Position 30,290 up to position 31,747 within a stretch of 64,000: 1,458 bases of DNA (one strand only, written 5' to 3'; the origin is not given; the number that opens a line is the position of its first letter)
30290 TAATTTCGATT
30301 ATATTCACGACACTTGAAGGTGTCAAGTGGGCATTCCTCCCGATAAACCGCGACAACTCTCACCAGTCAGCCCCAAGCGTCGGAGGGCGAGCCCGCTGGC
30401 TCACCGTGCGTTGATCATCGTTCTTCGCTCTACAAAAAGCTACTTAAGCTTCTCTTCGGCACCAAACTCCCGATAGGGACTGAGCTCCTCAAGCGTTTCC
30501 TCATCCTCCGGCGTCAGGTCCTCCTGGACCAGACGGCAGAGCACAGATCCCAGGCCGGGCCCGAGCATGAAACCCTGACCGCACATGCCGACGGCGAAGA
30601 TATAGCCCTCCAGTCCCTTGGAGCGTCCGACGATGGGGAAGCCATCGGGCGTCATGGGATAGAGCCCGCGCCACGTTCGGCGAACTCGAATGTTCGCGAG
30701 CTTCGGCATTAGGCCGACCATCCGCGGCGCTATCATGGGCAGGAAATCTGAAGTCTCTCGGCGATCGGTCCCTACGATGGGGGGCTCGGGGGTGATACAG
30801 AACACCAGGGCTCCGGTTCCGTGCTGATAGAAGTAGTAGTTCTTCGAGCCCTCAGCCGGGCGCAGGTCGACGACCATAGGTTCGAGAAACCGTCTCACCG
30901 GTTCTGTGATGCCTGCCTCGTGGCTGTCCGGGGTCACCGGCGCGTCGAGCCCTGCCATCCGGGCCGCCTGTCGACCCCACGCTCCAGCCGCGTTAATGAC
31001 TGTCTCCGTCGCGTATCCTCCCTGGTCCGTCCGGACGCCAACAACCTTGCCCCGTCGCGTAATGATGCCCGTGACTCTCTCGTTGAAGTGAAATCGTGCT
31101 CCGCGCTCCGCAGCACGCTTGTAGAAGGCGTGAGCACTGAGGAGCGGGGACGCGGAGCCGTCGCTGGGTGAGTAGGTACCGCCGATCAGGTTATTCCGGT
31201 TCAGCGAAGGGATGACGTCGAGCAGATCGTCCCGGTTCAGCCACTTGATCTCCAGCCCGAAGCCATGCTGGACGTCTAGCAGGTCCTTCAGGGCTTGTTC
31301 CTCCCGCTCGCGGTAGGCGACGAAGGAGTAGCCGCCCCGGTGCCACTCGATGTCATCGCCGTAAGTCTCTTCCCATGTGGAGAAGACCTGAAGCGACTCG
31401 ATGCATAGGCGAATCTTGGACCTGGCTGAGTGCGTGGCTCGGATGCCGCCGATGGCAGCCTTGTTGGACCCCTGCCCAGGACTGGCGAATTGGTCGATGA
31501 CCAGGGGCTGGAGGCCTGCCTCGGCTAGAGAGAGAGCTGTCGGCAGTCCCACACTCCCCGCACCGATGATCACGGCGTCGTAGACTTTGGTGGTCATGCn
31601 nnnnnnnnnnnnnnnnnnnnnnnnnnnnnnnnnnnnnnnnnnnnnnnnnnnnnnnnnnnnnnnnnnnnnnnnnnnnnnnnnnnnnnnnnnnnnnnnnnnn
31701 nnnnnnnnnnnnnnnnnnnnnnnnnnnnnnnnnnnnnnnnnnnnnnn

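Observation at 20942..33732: Proline/hydroxyproline locus: HypD GRE, proline racemase, LIV importer and dye-linked dehydrogenase, but no proC or proline reductase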

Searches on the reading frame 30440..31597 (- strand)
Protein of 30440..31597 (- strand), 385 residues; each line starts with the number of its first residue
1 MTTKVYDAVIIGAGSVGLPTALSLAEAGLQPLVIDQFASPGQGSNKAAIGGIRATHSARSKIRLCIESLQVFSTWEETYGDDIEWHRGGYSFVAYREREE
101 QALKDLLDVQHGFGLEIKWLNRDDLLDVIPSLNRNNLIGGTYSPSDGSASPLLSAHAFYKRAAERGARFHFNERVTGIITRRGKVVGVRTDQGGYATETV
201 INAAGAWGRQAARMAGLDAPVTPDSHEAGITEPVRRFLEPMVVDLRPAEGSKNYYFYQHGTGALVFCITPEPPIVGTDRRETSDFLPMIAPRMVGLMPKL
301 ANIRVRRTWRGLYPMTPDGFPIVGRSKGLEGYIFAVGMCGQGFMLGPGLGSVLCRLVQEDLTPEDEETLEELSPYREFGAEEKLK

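Call 3: search_protein_families(library=pfam, proteins=[window:30440-31597:-])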
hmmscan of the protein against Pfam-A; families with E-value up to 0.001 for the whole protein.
window:30440-31597:- (385 aa): 8 families
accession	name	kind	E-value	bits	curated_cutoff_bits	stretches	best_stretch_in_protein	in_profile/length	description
PF01266.30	DAO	-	6.2e-68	230.3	27.9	1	7-355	1-352/353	FAD dependent oxidoreductase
PF00890.30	FAD_binding_2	-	5.1e-07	29.7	20.4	0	7-55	1-48/414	FAD binding domain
PF03486.20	HI0933_like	-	1e-06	28.8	50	0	7-60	2-55/244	HI0933-like protein Rossmann domain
PF13738.12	Pyr_redox_3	-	8.8e-06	25.6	30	0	9-36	1-29/305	Pyridine nucleotide-disulphide oxidoreductase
PF01494.25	FAD_binding_3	-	2.9e-05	23.9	22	1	7-47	3-42/349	FAD binding domain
PF07992.20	Pyr_redox_2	-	5.2e-05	23.2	26.1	1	6-216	1-118/291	Pyridine nucleotide-disulphide oxidoreductase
PF01946.23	Thi4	-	0.00028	20.7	26.2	1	5-44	17-57/235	Thi4 family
PF00070.33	Pyr_redox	-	0.00058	20.8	22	0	8-43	2-37/82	Pyridine nucleotide-disulphide oxidoreductase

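Call 4: search_protein_families(library=ncbifam, proteins=[window:30440-31597:-])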
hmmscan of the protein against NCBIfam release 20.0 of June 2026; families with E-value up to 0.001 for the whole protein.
window:30440-31597:- (385 aa): 43 families (the best 25 are shown)
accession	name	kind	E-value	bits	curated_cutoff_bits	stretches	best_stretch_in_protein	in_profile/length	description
TIGR02352.1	thiamin_ThiO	equivalog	5.5e-35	121.1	250.8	1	9-358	2-348/351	glycine oxidase ThiO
TIGR01373.1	soxB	subfamily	2.6e-29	102.3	529.45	1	4-360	29-385/407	sarcosine oxidase subunit beta family protein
NF001933.0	PRK00711.1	subfamily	8.2e-29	100.8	383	2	63-223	110-272/429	D-amino acid dehydrogenase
NF008425.0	PRK11259.1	equivalog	5.2e-27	94.8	257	1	4-362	3-363/377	N-methyl-L-tryptophan oxidase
TIGR01377.1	soxA_mon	subfamily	1.8e-19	69.8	479.65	1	6-223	1-215/381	amino oxidase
TIGR03364.1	HpnW_proposed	hypoth_equivalog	2.5e-18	66.3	285.1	1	6-205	1-194/365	TIGR03364 family FAD-dependent oxidoreductase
TIGR03377.1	glycerol3P_GlpA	equivalog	1.8e-14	53.2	552.8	1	7-315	1-306/530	anaerobic glycerol-3-phosphate dehydrogenase subunit GlpA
NF008726.1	PRK11728.1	equivalog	3.9e-12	45.7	299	1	6-219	1-213/389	L-2-hydroxyglutarate oxidase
NF033460.1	glycerol3P_ox_II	equivalog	4.4e-11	42.5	460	1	6-218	2-218/361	type 2 glycerol-3-phosphate oxidase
NF008313.0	PRK11101.1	equivalog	4.9e-11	41.9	425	1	6-221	9-226/548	anaerobic glycerol-3-phosphate dehydrogenase subunit A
NF002480.1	PRK01747.1-1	equivalog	7.3e-11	41.2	540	1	5-211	248-455/645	bifunctional tRNA (5-methylaminomethyl-2-thiouridine)(34)-methyltransferase MnmC2/FAD-dependent 5-carboxymethylaminomethyl-2-thiouridine(34)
NF009074.0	PRK12409.1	equivalog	1.5e-10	40.8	494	1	62-216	108-266/410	D-amino acid dehydrogenase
TIGR03197.1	MnmC_Cterm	equivalog_domain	5e-10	39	174.2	1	8-209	2-204/400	FAD-dependent 5-carboxymethylaminomethyl-2-thiouridine(34) oxidoreductase MnmC1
TIGR02032.1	GG-red-SF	subfamily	2.2e-09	37.4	158.8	1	6-42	1-37/297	geranylgeranyl reductase family protein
NF045637.1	carotdesatCrtDProt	equivalog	5.6e-09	35.1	580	0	155-203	225-274/485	1-hydroxycarotenoid 3,4-desaturase CrtD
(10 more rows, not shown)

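Call 13: search_solved_structures(query=window:30440-31597:-, max_evalue=0.00001, show_alignments=2)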
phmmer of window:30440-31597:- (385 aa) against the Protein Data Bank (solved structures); distinct sequences matched with E-value up to 0.00001: 48.
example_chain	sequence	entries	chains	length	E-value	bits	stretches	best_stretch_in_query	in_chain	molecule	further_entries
1y56_B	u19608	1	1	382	7.1e-52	179.8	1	7-364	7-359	sarcosine oxidase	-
4p9s_A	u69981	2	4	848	2.7e-26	95.6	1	7-264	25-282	Dimethylglycine dehydrogenase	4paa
5l46_A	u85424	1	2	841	6e-26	94.5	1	7-364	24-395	Dimethylglycine dehydrogenase, mitochondrial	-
4pab_A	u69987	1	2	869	2.3e-25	92.6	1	7-363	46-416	Dimethylglycine dehydrogenase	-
1pj5_A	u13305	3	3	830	4.1e-25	91.7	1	8-234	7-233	N,N-dimethylglycine oxidase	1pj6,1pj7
3gsi_A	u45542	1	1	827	4.8e-25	91.5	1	9-234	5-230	N,N-dimethylglycine oxidase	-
4ysh_A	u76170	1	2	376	2.3e-22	82.7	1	3-362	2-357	Glycine oxidase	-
7cyx_A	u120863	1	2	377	3.9e-22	81.9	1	5-358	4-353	Glycine oxidase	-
1ryi_A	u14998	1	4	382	1.1e-20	77.1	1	4-359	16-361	GLYCINE OXIDASE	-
9woz_A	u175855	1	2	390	1.3e-20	77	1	5-359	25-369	Glycine oxidase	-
1ng3_A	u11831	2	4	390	1.3e-20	76.9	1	5-359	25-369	Glycine oxidase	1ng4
3if9_A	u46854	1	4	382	1.8e-20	76.4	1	4-359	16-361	Glycine oxidase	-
3ada_B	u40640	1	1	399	4.7e-18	68.5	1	4-360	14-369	SARCOSINE OXIDASE BETA SUBUNIT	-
1vrq_B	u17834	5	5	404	4.9e-18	68.4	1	4-360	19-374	Sarcosine oxidase beta subunit | Subunit beta of sarcosine oxidase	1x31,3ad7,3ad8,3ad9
2gag_B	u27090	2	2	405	1e-17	67.4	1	4-361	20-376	heterotetrameric sarcosine oxidase beta-subunit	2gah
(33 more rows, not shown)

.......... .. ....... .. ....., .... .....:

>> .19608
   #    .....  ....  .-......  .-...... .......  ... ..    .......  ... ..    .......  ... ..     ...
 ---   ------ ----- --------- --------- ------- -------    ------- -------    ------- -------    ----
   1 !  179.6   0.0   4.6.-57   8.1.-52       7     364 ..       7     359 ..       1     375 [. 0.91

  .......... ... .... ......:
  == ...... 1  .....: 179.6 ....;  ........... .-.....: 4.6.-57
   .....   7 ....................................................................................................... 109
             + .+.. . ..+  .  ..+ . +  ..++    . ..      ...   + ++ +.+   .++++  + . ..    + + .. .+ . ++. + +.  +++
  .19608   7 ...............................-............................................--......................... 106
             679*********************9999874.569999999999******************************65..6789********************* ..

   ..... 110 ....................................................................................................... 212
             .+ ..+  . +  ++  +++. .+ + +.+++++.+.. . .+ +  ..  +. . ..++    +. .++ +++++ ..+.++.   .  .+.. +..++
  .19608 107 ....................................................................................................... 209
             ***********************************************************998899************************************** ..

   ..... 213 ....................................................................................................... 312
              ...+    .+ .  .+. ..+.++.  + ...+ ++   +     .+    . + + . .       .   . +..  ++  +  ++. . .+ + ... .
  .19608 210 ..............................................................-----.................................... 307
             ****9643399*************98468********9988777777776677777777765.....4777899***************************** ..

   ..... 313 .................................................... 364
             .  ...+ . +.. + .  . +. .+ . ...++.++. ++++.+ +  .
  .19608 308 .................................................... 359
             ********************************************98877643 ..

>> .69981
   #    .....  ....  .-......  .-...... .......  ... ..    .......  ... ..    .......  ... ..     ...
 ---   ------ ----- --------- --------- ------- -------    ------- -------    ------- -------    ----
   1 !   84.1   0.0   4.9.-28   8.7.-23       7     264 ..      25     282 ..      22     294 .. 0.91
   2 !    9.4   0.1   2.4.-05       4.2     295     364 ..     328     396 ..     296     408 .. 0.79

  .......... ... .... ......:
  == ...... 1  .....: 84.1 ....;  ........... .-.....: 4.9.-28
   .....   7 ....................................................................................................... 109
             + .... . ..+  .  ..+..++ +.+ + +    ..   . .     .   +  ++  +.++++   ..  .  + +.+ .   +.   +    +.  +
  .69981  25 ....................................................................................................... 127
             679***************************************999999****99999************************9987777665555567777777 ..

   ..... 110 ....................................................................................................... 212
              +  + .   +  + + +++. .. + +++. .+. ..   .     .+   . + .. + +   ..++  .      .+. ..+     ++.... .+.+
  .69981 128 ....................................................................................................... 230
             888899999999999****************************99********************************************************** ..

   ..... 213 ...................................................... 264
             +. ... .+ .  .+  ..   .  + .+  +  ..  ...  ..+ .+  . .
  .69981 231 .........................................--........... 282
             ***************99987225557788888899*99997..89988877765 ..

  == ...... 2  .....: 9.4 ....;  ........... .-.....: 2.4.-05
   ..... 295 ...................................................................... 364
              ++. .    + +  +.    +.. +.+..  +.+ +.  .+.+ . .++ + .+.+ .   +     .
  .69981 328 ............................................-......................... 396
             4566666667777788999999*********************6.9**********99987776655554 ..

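Call 52: search_dna_similar(query=window:30440-31597:-, collection=plasmids, mode=protein, max_rows=40, max_evalue=1e-10)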
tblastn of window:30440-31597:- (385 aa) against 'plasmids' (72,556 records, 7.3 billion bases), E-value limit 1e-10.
Records with a match: 1231; places in all: 1892; records where one place covers at least 80% of the query: 1115.
Best place of each record, by identity: <60% 1231.
By first word of the organism name: Rhizobium 261; Sinorhizobium 151; Agrobacterium 128; Phaeobacter 61; Pseudosulfitobacter 44; Paracoccus 36; Ralstonia 34; Klebsiella 24; Shinella 22; Paraburkholderia 22; and 119 more.
By predicted mobility (MOB-suite, as given by PLSDB): non-mobilizable 717; conjugative 336; mobilizable 178.
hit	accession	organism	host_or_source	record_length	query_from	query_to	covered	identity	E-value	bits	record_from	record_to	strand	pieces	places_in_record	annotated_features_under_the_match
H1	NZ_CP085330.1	Haladaptatus salinisoli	cell culture,saline soil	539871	20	357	88%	32.8%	1e-42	166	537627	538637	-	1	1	FAD-dependent oxidoreductase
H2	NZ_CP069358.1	Microvirga sp. VF16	Vachellia farnesiana,Cell culture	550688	1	357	93%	30.7%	3e-26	118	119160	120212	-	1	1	FAD-dependent oxidoreductase | (2Fe-2S)-binding protein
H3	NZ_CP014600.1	Salipiger sp. CCB-MM3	mangrove soil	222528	5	356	91%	31.0%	1e-30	131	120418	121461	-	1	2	FAD-binding oxidoreductase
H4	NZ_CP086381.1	Deinococcus radiophilus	Harpadon nehereus,cell culture,2 Mrad ...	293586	1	358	93%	30.1%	3e-30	130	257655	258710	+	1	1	FAD-binding oxidoreductase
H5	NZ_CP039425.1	Citricoccus sp. SGAir0253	whole organism,air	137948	7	355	91%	30.8%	1e-26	119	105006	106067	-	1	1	FAD-dependent oxidoreductase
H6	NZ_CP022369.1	Azospirillum sp. TSH58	single cell,paddy soils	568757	4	358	92%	30.2%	8e-35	143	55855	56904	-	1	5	FAD-dependent oxidoreductase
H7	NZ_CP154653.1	Alloyangia pacifica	-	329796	5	357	92%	30.3%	6e-28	123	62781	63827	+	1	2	FAD-binding oxidoreductase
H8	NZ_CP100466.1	Halomicrococcus gelatinilyticus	cell culture,sediment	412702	18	358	89%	31.3%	4e-35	144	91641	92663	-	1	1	FAD-dependent oxidoreductase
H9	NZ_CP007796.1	Azospirillum argentinense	Triticum aestivum L.,Root,wheat ...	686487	1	357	93%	29.9%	2e-33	139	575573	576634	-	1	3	FAD-binding oxidoreductase | NAD(P)/FAD-dependent oxidoreductase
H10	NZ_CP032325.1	Azospirillum argentinense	soil sample,Agricultural field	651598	1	357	93%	29.9%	2e-33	139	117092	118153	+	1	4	FAD-dependent oxidoreductase | FAD/NAD(P)-binding oxidoreductase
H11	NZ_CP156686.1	Burkholderia stagnalis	Bacterial cells,soils collected in ...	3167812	7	357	91%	30.3%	4e-23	108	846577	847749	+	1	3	none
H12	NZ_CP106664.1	Brucella intermedia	Sempervivum tectorum (houseplant),Pure ...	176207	1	352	91%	30.2%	8e-26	116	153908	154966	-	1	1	FAD-binding oxidoreductase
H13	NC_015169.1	Deinococcus proteolyticus MRP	feces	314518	3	358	92%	29.8%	1e-31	134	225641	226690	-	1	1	FAD-dependent oxidoreductase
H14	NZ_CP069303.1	Shinella sp. PSBB067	monoisolate,Minnesota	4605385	7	357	91%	30.2%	1e-36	149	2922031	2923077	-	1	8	none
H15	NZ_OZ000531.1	Shinella sp. WSC3-e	-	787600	7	355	91%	30.3%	2e-22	106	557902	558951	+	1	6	FAD-dependent oxidoreductase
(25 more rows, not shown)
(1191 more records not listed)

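Call 64: get_annotated_region(hit=H9, flank=8000)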
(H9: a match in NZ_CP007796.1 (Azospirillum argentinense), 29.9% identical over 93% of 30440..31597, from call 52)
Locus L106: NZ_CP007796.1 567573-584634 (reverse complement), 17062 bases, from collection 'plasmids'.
description: Azospirillum argentinense strain Az39 plasmid AbAZ39_p3, complete sequence
organism: Azospirillum argentinense (NCBI taxid 2970906)
taxonomy: Bacteria; Pseudomonadota; Alphaproteobacteria; Rhodospirillales; Azospirillaceae; Azospirillum; Azospirillum argentinense
host: -; source: Triticum aestivum L.,Root,wheat rhizosphere; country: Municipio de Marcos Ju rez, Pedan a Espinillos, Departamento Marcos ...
typing (MOB-suite, as given by PLSDB): non-mobilizable
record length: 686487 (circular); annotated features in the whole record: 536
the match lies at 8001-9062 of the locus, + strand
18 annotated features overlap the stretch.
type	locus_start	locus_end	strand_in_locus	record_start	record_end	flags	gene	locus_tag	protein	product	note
CDS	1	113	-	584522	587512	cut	-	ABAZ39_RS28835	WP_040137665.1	sarcosine oxidase subunit alpha family protein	-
CDS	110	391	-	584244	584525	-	-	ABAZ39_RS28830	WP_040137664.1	sarcosine oxidase subunit delta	-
CDS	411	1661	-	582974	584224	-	-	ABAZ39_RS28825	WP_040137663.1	sarcosine oxidase subunit beta family protein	GO:0046653 - tetrahydrofolate metabolic process [Evidence IEA]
CDS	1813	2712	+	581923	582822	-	-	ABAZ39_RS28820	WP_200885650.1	branched-chain amino acid ABC transporter permease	GO:0015803 - branched-chain amino acid transport [Evidence IEA]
CDS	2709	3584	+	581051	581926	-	-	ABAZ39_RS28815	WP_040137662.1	branched-chain amino acid ABC transporter permease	GO:0015803 - branched-chain amino acid transport [Evidence IEA]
CDS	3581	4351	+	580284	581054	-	-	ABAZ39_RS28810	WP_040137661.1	ABC transporter ATP-binding protein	-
CDS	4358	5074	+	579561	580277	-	-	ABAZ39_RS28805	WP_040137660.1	ABC transporter ATP-binding protein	-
CDS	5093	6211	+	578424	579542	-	-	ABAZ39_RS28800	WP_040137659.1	ABC transporter substrate-binding protein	-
CDS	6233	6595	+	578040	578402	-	-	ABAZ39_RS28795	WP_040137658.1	(2Fe-2S)-binding protein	-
CDS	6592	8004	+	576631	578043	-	-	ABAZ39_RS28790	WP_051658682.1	NAD(P)/FAD-dependent oxidoreductase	-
CDS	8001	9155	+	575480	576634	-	-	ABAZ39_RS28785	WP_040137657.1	FAD-binding oxidoreductase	-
CDS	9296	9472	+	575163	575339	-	-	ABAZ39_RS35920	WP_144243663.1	IclR family transcriptional regulator C-terminal domain-containing protein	-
CDS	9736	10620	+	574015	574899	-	-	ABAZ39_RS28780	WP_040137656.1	AraC family transcriptional regulator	-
CDS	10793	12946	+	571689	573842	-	-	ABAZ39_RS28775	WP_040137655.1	TonB-dependent siderophore receptor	-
CDS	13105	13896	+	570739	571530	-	-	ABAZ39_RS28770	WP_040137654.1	ATP-binding cassette domain-containing protein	-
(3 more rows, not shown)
